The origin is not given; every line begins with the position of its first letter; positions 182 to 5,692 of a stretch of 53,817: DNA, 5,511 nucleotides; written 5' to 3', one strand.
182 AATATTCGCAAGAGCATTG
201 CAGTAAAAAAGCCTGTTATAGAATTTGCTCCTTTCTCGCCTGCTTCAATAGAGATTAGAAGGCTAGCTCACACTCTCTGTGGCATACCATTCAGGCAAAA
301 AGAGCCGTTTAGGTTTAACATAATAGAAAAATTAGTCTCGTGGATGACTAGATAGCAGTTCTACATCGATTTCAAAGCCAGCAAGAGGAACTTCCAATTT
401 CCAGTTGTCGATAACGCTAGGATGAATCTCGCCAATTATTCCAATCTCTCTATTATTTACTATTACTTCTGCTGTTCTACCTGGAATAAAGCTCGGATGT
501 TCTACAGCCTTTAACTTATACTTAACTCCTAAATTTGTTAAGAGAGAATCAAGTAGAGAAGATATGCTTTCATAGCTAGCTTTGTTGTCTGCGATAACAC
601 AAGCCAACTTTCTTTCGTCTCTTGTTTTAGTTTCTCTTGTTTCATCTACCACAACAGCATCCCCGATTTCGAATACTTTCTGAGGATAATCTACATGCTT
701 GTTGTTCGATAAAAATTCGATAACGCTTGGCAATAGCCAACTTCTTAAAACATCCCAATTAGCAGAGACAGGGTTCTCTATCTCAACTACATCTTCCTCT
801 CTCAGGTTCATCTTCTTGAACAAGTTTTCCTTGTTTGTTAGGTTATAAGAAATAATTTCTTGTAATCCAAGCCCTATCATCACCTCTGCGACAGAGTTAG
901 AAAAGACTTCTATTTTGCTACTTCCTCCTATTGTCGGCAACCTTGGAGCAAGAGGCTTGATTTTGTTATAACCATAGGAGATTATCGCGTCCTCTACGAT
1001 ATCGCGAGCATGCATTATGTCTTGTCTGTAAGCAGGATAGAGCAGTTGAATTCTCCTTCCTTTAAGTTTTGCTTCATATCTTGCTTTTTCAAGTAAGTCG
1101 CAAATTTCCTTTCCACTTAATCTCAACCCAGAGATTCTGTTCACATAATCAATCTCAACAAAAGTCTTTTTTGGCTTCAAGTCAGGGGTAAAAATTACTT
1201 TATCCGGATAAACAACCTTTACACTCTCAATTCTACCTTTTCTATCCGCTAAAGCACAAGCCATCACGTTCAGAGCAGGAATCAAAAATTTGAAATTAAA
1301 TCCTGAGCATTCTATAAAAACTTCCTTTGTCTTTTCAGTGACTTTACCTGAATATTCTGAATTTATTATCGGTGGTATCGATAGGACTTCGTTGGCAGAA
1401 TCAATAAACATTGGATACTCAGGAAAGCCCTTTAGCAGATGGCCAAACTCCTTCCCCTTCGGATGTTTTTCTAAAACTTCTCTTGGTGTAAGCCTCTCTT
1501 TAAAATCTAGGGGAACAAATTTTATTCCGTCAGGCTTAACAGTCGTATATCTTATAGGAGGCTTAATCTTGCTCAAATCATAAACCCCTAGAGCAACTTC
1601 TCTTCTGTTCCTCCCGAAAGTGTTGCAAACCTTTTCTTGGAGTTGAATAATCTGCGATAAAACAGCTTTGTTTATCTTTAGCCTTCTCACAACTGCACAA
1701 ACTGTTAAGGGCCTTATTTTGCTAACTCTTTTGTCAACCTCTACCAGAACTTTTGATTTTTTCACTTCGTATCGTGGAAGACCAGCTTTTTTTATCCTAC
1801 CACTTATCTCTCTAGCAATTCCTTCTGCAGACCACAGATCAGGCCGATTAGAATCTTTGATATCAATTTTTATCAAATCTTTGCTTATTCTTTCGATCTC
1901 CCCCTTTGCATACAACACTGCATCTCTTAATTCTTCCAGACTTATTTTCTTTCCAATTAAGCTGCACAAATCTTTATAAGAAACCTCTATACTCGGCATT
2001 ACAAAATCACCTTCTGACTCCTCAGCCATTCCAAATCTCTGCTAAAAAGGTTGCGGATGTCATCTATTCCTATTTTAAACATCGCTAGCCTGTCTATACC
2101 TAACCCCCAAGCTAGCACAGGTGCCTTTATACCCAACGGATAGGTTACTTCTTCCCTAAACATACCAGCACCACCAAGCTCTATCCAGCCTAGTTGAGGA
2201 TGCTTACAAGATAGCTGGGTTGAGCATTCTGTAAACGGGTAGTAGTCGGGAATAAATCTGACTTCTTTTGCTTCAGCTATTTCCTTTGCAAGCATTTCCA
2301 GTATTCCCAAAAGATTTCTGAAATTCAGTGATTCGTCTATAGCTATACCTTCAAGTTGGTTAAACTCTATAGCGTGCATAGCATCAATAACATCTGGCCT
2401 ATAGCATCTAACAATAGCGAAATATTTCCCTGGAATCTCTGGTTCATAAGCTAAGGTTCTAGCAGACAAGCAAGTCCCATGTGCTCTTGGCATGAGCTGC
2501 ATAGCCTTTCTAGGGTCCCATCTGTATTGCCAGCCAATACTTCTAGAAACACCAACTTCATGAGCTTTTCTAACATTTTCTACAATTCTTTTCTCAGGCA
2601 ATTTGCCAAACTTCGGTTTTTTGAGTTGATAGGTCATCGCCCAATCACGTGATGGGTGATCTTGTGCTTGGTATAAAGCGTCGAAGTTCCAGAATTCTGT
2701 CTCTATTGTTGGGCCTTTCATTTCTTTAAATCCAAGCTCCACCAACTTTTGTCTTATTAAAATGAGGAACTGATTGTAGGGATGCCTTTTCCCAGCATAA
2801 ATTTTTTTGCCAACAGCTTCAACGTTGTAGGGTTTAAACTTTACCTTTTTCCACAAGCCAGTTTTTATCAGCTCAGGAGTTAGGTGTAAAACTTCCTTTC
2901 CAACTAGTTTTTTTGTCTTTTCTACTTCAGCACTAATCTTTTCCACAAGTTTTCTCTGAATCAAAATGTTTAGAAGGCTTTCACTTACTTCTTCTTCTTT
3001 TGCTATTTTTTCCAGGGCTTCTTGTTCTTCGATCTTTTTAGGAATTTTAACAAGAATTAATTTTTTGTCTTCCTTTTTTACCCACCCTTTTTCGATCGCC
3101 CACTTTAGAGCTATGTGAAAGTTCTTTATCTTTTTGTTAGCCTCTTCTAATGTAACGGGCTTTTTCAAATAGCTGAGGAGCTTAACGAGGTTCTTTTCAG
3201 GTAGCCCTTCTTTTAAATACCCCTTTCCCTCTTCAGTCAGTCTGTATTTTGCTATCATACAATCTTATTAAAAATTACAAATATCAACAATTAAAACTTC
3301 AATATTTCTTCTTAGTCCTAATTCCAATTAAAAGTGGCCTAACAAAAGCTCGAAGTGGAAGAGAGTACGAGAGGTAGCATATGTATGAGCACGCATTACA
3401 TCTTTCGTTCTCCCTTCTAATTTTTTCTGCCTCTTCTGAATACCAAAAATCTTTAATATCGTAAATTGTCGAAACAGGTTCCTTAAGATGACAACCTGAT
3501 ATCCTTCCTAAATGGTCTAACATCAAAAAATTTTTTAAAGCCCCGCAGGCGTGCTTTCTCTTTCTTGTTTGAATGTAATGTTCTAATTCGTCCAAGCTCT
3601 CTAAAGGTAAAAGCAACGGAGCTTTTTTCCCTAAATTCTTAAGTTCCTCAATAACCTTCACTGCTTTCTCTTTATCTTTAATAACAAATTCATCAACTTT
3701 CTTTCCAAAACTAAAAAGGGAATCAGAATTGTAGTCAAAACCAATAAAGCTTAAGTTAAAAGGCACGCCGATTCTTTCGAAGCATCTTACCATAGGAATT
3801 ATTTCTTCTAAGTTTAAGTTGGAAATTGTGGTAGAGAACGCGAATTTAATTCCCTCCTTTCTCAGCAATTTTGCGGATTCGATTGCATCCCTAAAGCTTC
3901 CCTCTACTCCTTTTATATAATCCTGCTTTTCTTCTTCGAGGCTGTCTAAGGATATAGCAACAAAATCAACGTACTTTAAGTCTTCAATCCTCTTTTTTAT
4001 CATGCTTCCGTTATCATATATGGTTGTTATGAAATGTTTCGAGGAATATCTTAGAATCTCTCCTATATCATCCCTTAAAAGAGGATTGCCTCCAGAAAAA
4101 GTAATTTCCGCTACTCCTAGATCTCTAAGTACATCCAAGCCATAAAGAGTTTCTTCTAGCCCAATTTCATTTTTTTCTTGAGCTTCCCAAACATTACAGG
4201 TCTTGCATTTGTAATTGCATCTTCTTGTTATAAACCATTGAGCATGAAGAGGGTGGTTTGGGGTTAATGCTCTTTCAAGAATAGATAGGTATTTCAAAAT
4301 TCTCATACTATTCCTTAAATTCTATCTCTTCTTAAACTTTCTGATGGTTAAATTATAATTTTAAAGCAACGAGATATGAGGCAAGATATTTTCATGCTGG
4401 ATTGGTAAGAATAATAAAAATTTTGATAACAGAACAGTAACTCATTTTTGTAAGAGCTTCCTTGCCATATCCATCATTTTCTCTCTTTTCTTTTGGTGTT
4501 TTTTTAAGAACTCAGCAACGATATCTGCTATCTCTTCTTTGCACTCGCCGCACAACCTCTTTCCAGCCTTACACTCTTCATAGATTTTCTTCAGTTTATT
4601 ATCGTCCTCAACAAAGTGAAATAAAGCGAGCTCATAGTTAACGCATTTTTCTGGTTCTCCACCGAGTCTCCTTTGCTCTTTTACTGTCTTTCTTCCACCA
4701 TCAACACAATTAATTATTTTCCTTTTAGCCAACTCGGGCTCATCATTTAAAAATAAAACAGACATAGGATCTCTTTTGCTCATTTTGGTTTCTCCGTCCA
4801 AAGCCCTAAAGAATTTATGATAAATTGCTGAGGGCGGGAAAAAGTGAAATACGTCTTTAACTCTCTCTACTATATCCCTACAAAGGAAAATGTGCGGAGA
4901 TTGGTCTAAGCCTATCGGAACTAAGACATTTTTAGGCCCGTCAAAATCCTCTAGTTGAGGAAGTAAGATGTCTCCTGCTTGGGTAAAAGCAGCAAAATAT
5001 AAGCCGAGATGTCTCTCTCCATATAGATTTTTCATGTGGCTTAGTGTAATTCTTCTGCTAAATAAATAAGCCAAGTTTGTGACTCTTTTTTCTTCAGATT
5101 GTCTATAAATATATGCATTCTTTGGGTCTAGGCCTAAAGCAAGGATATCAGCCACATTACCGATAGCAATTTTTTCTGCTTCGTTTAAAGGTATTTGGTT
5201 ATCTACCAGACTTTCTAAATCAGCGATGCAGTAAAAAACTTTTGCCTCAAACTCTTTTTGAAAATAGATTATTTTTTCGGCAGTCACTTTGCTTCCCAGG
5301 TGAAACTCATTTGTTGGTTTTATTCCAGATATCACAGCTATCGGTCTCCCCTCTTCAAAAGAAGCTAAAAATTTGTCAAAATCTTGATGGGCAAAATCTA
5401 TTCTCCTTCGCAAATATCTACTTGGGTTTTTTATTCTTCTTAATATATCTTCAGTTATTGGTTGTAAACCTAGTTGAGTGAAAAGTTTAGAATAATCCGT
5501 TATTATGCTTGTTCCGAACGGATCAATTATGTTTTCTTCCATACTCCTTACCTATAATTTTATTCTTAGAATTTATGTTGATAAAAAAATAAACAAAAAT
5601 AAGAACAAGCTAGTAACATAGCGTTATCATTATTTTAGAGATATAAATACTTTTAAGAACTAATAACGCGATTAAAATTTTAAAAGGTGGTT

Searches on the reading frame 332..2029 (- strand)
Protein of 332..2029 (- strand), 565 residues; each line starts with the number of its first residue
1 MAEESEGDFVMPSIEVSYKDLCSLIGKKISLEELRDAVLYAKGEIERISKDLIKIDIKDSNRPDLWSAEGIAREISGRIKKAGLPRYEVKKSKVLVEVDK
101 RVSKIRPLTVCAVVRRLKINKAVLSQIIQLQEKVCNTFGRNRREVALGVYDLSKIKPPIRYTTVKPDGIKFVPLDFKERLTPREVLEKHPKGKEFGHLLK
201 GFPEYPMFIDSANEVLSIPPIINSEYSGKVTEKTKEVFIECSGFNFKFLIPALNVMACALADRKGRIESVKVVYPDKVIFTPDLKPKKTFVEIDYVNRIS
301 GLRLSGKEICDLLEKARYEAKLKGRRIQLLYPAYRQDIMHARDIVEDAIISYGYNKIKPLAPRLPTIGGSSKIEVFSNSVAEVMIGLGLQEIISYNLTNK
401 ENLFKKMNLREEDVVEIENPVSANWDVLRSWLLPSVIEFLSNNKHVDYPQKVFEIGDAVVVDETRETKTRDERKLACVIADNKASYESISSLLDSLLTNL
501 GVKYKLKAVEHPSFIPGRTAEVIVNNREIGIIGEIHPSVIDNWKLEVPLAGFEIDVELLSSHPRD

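Call 44: search_protein_families(library=pfam, max_evalue=0.00001, proteins=[window:332-2029:-])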
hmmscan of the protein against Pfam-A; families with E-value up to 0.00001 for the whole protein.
window:332-2029:- (565 aa): 4 families
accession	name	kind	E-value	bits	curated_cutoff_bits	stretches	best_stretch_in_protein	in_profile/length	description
PF17759.6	tRNA_synthFbeta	-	3.3e-46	157.9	22.4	1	357-556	1-214/214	Phenylalanyl tRNA synthetase beta chain CLM domain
PF03484.21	B5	-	8.9e-18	64.7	28.6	1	291-354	3-67/67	tRNA synthetase B5 domain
PF03483.22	B3_4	-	2.9e-09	37.2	29.3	1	121-245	32-128/174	B3/4 domain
PF01409.25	tRNA-synt_2d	-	6.6e-06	26.2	19.8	0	366-552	12-215/246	tRNA synthetases class II core domain (F)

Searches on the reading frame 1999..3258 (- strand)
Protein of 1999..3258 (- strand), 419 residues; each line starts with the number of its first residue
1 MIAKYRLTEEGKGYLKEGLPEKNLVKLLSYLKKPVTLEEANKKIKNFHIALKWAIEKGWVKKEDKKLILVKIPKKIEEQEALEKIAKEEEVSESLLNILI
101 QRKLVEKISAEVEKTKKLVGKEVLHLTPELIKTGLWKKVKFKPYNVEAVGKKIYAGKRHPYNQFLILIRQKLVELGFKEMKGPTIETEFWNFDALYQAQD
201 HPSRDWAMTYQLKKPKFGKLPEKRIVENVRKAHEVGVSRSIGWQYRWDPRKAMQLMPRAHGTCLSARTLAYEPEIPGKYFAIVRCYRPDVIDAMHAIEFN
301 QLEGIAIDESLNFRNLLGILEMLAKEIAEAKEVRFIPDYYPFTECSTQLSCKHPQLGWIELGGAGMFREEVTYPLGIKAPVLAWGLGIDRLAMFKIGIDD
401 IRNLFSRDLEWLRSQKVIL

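Call 44: search_protein_families(library=pfam, max_evalue=0.00001, proteins=[window:1999-3258:-])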
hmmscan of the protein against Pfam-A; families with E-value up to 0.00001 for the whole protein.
window:1999-3258:- (419 aa): 2 families
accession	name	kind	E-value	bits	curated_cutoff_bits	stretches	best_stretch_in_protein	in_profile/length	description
PF01409.25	tRNA-synt_2d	-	1.5e-78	264.1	19.8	1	144-414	2-245/246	tRNA synthetases class II core domain (F)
PF00152.25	tRNA-synt_2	-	7.7e-06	25.6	25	0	278-328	93-141/308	tRNA synthetases class II (D, K and N)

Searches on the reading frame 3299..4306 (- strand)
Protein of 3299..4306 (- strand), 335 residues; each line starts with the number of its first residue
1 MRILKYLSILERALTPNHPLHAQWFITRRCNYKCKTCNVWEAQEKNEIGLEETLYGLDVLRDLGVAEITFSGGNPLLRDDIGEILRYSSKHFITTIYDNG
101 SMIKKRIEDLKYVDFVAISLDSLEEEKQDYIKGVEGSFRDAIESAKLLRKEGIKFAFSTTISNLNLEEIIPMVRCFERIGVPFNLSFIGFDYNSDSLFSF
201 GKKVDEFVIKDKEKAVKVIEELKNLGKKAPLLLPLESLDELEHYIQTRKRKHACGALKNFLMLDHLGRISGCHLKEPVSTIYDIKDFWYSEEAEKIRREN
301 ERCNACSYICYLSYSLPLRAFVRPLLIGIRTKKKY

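Call 44: search_protein_families(library=pfam, max_evalue=0.00001, proteins=[window:3299-4306:-])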
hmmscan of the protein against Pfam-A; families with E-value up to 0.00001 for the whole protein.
window:3299-4306:- (335 aa): 1 family
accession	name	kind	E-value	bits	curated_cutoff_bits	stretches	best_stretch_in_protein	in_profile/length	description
PF04055.27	Radical_SAM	-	4.2e-24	86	29.5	1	26-174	3-164/166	Radical SAM superfamily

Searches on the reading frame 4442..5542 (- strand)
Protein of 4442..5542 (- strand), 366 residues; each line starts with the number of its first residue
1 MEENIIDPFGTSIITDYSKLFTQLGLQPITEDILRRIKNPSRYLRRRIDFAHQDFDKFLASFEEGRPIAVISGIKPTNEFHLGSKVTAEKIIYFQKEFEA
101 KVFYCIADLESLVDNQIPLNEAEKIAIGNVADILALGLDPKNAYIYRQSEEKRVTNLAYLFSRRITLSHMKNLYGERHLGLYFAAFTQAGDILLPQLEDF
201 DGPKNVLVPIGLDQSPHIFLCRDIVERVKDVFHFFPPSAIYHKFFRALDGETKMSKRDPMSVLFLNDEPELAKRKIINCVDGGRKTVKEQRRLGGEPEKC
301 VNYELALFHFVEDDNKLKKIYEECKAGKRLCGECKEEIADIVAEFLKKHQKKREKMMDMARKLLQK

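Call 44: search_protein_families(library=pfam, max_evalue=0.00001, proteins=[window:4442-5542:-])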
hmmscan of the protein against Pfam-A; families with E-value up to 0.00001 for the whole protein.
window:4442-5542:- (366 aa): 1 family
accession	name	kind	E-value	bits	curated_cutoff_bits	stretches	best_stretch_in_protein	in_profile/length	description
PF00579.31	tRNA-synt_1b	-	2.8e-38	132.4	21.1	1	65-347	3-292/292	tRNA synthetases class I (W and Y)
